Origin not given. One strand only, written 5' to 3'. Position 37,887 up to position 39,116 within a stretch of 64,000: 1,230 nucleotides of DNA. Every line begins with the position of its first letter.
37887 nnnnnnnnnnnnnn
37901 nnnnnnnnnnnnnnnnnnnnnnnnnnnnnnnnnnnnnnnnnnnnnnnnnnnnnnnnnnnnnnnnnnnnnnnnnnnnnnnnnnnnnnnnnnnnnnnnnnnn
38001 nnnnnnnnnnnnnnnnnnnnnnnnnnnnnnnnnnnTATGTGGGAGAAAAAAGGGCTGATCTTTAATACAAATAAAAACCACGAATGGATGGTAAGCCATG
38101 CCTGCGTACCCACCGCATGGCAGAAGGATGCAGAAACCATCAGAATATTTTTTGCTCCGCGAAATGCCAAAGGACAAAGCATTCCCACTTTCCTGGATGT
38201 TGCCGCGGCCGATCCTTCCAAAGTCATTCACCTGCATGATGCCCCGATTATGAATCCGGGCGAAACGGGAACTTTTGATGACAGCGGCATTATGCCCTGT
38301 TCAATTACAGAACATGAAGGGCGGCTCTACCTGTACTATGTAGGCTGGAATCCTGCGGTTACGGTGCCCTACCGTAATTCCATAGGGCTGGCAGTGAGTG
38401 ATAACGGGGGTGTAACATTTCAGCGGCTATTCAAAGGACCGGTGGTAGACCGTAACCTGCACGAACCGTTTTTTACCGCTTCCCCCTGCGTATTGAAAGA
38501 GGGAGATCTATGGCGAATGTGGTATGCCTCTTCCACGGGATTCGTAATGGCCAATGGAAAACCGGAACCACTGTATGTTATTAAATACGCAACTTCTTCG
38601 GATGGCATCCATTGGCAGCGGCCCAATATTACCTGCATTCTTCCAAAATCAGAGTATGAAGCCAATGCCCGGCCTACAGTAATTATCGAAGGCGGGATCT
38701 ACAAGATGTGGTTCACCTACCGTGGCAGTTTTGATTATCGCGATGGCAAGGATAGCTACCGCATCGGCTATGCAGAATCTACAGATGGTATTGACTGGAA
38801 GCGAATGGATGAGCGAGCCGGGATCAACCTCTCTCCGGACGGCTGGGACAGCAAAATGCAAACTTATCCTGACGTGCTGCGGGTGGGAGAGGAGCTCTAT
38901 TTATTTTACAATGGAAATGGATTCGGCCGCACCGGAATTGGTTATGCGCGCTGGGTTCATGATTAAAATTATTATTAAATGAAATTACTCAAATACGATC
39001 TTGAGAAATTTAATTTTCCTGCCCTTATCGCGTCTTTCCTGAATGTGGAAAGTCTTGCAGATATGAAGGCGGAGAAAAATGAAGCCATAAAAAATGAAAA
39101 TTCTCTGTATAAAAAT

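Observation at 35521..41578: Glycan-modification cluster: DegT aminotransferase + WbqC + NeuD-like acetyltransferase + beta-propeller glycosidase-like + putative 2OG oxygenase + two GT2s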

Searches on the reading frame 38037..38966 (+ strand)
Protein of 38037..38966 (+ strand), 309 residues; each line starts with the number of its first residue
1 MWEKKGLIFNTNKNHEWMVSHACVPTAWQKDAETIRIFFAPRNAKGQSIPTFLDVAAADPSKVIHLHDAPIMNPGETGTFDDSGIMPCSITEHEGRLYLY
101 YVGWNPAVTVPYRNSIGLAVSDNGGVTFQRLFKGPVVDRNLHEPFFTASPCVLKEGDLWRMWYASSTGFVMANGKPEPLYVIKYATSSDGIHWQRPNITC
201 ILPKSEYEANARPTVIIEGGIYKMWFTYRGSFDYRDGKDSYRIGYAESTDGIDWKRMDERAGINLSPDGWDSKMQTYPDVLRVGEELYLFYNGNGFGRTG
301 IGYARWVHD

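Call 4: search_protein_families(library=pfam, proteins=[window:38037-38966:+], max_evalue=0.01)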
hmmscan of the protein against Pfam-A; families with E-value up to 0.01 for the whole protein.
window:38037-38966:+ (309 aa): 3 families
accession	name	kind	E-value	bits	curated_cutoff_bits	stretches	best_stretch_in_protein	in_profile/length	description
PF04041.19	Glyco_hydro_130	-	8.5e-05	22.1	26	0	233-295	59-119/320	beta-1,4-mannooligosaccharide phosphorylase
PF04616.20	Glyco_hydro_43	-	0.0043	16.9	32.2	0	79-172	116-200/288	Glycosyl hydrolases family 43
PF13088.12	BNR_2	-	0.0078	16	31.4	0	77-258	44-202/277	BNR repeat-like domain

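Call 5: search_protein_families(library=ncbifam, proteins=[window:38037-38966:+], max_evalue=0.01)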
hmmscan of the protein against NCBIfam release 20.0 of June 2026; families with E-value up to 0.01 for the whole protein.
window:38037-38966:+ (309 aa): 2 families
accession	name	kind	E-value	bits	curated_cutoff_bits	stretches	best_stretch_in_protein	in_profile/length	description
NF052550.1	BManbPhaseBMBP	equivalog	5.4e-14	52.2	450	2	64-198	5-135/296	beta-1,2-mannobiose phosphorylase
NF058598.1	BetMansidBT3780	equivalog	1.1e-05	24.7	550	0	236-259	88-111/366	beta-1,2-mannosidase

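Call 8: search_solved_structures(query=window:38037-38966:+, max_evalue=1, show_alignments=1)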
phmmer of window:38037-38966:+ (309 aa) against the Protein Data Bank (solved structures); distinct sequences matched with E-value up to 1: 11.
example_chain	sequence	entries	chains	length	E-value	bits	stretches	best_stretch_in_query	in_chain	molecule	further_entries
4ak5_A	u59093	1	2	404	2.4e-06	30.2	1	73-124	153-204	ANHYDRO-ALPHA-L-GALACTOSIDASE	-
4ak7_A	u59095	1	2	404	2.7e-06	30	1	73-124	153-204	ANHYDRO-ALPHA-L-GALACTOSIDASE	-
4ak6_A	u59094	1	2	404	3.1e-06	29.8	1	73-124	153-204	ANHYDRO-ALPHA-L-GALACTOSIDASE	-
9fj8_A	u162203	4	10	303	4e-06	29.4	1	179-262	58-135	1,2-beta-oligomannan phosphorylase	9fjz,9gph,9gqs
4onz_A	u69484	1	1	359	5.4e-06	29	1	213-260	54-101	putative glycoside hydrolase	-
3p2n_A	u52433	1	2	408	7.9e-06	28.5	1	68-123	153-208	3,6-anhydro-alpha-L-galactosidase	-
7fip_A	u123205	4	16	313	5.5e-05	25.7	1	145-255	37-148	Beta-1,2-mannobiose phosphorylase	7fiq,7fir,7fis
5ta7_A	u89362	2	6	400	0.00025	23.5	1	151-260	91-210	Glycoside Hydrolase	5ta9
3r4y_A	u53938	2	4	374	0.065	15.6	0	62-114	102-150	Glycosyl hydrolase family 32, N terminal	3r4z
3taw_A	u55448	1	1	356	0.1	15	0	234-257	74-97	Hypothetical glycoside hydrolase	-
8f0m_B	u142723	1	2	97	0.9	11.8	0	47-72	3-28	Monobody 12D5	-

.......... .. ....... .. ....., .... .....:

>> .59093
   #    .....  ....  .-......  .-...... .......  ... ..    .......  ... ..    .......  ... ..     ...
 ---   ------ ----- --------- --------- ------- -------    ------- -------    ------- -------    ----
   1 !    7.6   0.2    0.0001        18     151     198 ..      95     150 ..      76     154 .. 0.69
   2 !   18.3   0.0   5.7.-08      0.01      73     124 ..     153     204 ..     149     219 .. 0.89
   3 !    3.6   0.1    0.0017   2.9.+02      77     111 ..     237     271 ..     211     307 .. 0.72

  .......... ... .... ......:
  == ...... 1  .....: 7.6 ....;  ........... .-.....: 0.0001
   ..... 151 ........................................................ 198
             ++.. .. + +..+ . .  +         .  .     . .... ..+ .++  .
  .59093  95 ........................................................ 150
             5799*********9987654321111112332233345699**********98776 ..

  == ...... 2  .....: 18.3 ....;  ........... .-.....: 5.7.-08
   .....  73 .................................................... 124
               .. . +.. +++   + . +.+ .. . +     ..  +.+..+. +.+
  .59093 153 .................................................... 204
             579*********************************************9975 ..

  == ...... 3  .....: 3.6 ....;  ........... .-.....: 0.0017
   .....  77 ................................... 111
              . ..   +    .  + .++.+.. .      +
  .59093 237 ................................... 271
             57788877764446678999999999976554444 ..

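Call 11: find_homologous_proteins(query=window:38037-38966:+, max_evalue=0.001)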
Query window:38037-38966:+ (309 aa): 6466 proteins with E <= 0.001 among 6931 candidates; the best 120 are listed.
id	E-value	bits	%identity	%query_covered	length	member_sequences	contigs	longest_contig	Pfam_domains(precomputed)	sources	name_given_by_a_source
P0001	5.1e-219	744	100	100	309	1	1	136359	-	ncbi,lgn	ncbi:MAG: hypothetical protein WD077_06835 [Bacteroidia bacterium]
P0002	2.2e-156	538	72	99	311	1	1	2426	-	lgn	-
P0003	7.2e-156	537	72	98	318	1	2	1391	-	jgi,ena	-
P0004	5.5e-153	527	72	99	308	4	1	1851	-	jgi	jgi:predicted GH43/DUF377 family glycosyl hydrolase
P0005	3.7e-152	524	69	99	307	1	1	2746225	-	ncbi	ncbi:glycoside hydrolase family protein [Rufibacter soli]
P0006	3.3e-150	518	69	98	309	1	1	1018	PF04616.21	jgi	-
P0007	5.5e-150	517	71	98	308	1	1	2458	PF04616.21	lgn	-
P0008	4.7e-148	511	68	99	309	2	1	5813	-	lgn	-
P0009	5.1e-148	511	69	100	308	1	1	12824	-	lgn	-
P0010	6.7e-148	510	66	99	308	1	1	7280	PF04041.20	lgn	-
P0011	1.7e-147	509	68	100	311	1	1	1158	PF04616.21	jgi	jgi:hypothetical protein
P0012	9.0e-147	507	70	98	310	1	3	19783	-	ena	-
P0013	1.1e-146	506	69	98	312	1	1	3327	-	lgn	-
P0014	2.4e-146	505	67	99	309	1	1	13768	-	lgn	-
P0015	7.0e-146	504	70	99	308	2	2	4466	-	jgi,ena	-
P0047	7.0e-141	487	65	99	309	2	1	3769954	-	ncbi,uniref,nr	ncbi:glycoside hydrolase family protein [Chryseobacterium foetidum]|uniref:hypothetical protein n=1 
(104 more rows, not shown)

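Call 13: find_encoding_contigs(protein=P0005, flank=10000, max_places=2)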
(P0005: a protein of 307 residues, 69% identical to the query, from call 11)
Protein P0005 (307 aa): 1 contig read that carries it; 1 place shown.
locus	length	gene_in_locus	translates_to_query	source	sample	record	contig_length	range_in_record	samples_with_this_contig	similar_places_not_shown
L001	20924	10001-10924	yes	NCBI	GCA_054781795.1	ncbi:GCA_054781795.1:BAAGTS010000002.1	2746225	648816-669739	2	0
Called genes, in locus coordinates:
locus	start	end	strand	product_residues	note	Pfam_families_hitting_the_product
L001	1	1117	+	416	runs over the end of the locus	PF07388:A-2_8-polyST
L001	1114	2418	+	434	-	PF01943:Polysacc_synt, PF13440:Polysacc_synt_3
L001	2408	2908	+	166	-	PF00132:Hexapep, PF14602:Hexapep_2 (weak)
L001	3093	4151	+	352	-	PF13439:Glyco_transf_4, PF13477:Glyco_trans_4_2 (weak), PF00534:Glycos_transf_1, PF13692:Glyco_trans_1_4, PF20706:GT4-conflict (weak)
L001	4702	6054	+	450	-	PF02558:ApbA (faint), PF02737:3HCDH_N (weak), PF03721:UDPG_MGDP_dh_N, PF00984:UDPG_MGDP_dh, PF03720:UDPG_MGDP_dh_C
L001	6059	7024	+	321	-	PF01073:3Beta_HSD, PF01370:Epimerase, PF04321:RmlD_sub_bind (weak), PF16363:GDP_Man_Dehyd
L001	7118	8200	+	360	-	PF01041:DegT_DnrJ_EryC1, PF00155:Aminotran_1_2 (weak), PF01212:Beta_elim_lyase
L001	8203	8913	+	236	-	PF08889:WbqC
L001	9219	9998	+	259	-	PF25084:LbH_EIF2B (weak), PF25087:GMPPB_C, PF00132:Hexapep (weak), PF14602:Hexapep_2 (faint), PF00132:Hexapep (weak)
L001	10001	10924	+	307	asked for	-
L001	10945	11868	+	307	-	PF00535:Glycos_transf_2, PF13641:Glyco_tranf_2_3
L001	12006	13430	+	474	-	PF01943:Polysacc_synt, PF13440:Polysacc_synt_3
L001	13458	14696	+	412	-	PF00534:Glycos_transf_1, PF13692:Glyco_trans_1_4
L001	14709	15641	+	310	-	PF00535:Glycos_transf_2, PF10111:Glyco_tranf_2_2, PF13641:Glyco_tranf_2_3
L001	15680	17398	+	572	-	PF21211:FkbH_N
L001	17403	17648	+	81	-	PF00550:PP-binding (weak)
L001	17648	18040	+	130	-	PF01575:MaoC_dehydratas, PF13452:FAS1_DH_region (faint)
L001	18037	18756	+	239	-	PF00106:adh_short, PF01370:Epimerase (weak), PF08659:KR, PF13561:adh_short_C2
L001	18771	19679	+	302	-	-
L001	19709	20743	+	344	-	PF01522:Polysacc_deac_1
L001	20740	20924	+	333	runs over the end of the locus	PF00535:Glycos_transf_2, PF10111:Glyco_tranf_2_2, PF13641:Glyco_tranf_2_3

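Call 14: find_encoding_contigs(protein=P0047, flank=10000, max_places=2)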
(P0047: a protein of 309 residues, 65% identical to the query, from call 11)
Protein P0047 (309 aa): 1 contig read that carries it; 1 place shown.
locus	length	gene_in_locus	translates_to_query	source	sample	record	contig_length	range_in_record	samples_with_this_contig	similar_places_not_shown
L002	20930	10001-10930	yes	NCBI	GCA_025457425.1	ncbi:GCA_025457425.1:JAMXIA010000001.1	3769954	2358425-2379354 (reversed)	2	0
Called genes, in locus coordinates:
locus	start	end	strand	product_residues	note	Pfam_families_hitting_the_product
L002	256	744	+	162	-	PF05638:T6SS_HCP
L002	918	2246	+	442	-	PF03446:NAD_binding_2 (faint), PF03721:UDPG_MGDP_dh_N, PF00984:UDPG_MGDP_dh, PF03720:UDPG_MGDP_dh_C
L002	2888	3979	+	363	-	PF00106:adh_short (faint), PF01073:3Beta_HSD, PF01370:Epimerase, PF02719:Polysacc_synt_2, PF04321:RmlD_sub_bind, PF07993:NAD_binding_4, PF16363:GDP_Man_Dehyd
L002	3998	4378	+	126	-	PF13366:PDDEXK_3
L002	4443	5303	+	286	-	PF00483:NTP_transferase, PF12804:NTP_transf_3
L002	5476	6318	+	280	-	-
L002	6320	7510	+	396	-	PF00005:ABC_tran, PF13304:AAA_21 (faint)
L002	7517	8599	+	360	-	PF01041:DegT_DnrJ_EryC1, PF00155:Aminotran_1_2 (weak), PF00266:Aminotran_5 (weak), PF01053:Cys_Met_Meta_PP (weak), PF01212:Beta_elim_lyase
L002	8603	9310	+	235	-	PF08889:WbqC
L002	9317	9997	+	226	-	PF25084:LbH_EIF2B (weak), PF25087:GMPPB_C (weak), PF00132:Hexapep, PF14602:Hexapep_2 (faint), PF00132:Hexapep (weak)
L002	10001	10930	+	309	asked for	-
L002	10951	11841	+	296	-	PF00535:Glycos_transf_2, PF13641:Glyco_tranf_2_3 (faint)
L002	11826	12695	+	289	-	PF00535:Glycos_transf_2, PF10111:Glyco_tranf_2_2 (weak), PF13641:Glyco_tranf_2_3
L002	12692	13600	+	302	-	PF00535:Glycos_transf_2 (weak)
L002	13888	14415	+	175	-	-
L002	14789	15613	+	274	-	PF00535:Glycos_transf_2, PF10111:Glyco_tranf_2_2, PF13641:Glyco_tranf_2_3 (weak)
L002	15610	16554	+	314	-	PF00535:Glycos_transf_2, PF13641:Glyco_tranf_2_3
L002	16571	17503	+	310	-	PF00535:Glycos_transf_2, PF10111:Glyco_tranf_2_2 (weak), PF13641:Glyco_tranf_2_3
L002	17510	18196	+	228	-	PF01370:Epimerase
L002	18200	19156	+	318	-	PF00535:Glycos_transf_2, PF13641:Glyco_tranf_2_3 (weak)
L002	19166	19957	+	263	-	PF00535:Glycos_transf_2 (weak)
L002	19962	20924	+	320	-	PF00534:Glycos_transf_1 (faint)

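Call 20: find_encoding_contigs(protein=P0001, flank=10000, max_places=2)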
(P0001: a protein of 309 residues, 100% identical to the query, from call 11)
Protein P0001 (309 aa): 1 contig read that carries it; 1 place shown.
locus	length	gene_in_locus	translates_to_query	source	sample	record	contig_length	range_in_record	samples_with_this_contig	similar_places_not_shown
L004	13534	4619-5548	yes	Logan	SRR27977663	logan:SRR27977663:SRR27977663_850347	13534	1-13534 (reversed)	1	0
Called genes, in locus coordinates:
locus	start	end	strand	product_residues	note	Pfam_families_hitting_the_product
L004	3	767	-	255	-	?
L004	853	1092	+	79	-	-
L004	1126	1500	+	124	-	PF06305:LapA_dom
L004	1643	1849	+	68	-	PF05532:CsbD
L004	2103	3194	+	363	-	PF00266:Aminotran_5 (weak), PF01041:DegT_DnrJ_EryC1, PF01053:Cys_Met_Meta_PP (weak), PF01212:Beta_elim_lyase (weak)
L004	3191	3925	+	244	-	PF08889:WbqC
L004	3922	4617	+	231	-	PF25084:LbH_EIF2B (weak), PF25087:GMPPB_C (weak), PF00132:Hexapep, PF14602:Hexapep_2 (faint), PF00132:Hexapep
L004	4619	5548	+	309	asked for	-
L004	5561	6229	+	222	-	-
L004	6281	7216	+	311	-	PF00535:Glycos_transf_2, PF13641:Glyco_tranf_2_3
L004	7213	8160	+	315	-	PF00535:Glycos_transf_2, PF13641:Glyco_tranf_2_3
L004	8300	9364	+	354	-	PF03702:AnmK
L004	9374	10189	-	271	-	-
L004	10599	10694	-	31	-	-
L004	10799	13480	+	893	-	PF00801:PKD, PF18911:PKD_4, PF13585:CHU_C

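Call 23: find_related_loci(query=window:38037-38966:+, collection=genome_contigs, flank=10000)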
Query window:38037-38966:+ (309 aa) in genome_contigs; peptide patterns used: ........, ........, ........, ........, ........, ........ (x = any residue, [..] = any of these).
36 stretches matched a pattern; 25 encode a relative of the query (tblastn E <= 1e-3); 25 distinct loci.
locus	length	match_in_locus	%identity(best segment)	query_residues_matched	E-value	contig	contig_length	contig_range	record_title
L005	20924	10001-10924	65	1-307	3e-142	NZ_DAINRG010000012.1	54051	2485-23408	MAG: Flavobacterium sp. isolate CTOTU25069 NODE_73_length_54051_cov_5.504760, whole genome shotgun sequence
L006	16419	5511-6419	67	2-304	6e-140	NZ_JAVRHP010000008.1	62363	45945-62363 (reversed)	Autumnicola edwardsiae strain F297 8, whole genome shotgun sequence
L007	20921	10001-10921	52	1-304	8e-105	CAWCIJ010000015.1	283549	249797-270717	MAG: uncultured Nitrospiraceae bacterium isolate MFD00962.bin.1.147 genome assembly, contig: contig_87859, whole genome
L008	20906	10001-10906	50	2-304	9e-105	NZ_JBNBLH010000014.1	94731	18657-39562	Roseobacter sp. EG26 NODE_14_length_94731_cov_255.999641, whole genome shotgun sequence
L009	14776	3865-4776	53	2-306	2e-104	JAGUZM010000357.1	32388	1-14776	MAG: Deltaproteobacteria bacterium isolate DeMMO6_18 c_000000037243, whole genome shotgun sequence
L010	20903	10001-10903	51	2-304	3e-101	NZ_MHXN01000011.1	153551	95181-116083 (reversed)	MAG: Phenylobacterium sp. RIFCSPHIGHO2_01_FULL_69_31 rifcsphigho2_01_scaffold_143, whole genome shotgun sequence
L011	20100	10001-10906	51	2-304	1e-99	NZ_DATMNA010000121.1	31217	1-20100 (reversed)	MAG: Phenylobacterium sp. isolate SMAG_U12838 k141_2187360, whole genome shotgun sequence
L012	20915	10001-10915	50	2-304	3e-97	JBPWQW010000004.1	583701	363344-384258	Flavobacteriaceae bacterium LMO-SS05 SS.SF.05_ctg004, whole genome shotgun sequence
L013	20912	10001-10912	51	2-306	9e-93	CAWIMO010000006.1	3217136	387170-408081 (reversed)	MAG: Candidatus Eremiobacteraeota bacterium isolate MFD04434.bin.1.187 genome assembly, contig: contig_9005, whole genom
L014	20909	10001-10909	49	2-306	5e-92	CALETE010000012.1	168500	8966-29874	MAG TPA_asm: uncultured Alphaproteobacteria bacterium isolate SRR6231140_bin.10_CONCOCT_v1.1_MAG genome assembly, contig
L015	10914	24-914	43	2-304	8e-85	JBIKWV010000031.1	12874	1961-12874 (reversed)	MAG: Elainellaceae cyanobacterium isolate ME2015-09-16_3300042289_group6_bin18 Rohwer_bin1281_scaffold_5143_c1, whole ge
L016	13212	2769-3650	46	2-304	1e-84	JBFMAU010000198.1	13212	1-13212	MAG: Acidobacteriota bacterium isolate MAG146 MAG146_198, whole genome shotgun sequence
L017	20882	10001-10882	44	2-304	4e-80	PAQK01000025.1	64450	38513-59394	MAG: Gemmatimonadetes bacterium isolate SP138 161844, whole genome shotgun sequence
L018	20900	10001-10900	41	2-306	4e-63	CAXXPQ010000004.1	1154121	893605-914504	MAG: Myxococcota bacterium isolate 47235228-1a69-4079-bee5-5cff8c319118 genome assembly, contig: contig_4, whole genome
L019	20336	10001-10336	36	145-263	2e-12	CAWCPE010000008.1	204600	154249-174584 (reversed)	MAG: Terriglobia bacterium isolate MFD05512.bin.1.231 genome assembly, contig: contig_3813, whole genome shotgun sequenc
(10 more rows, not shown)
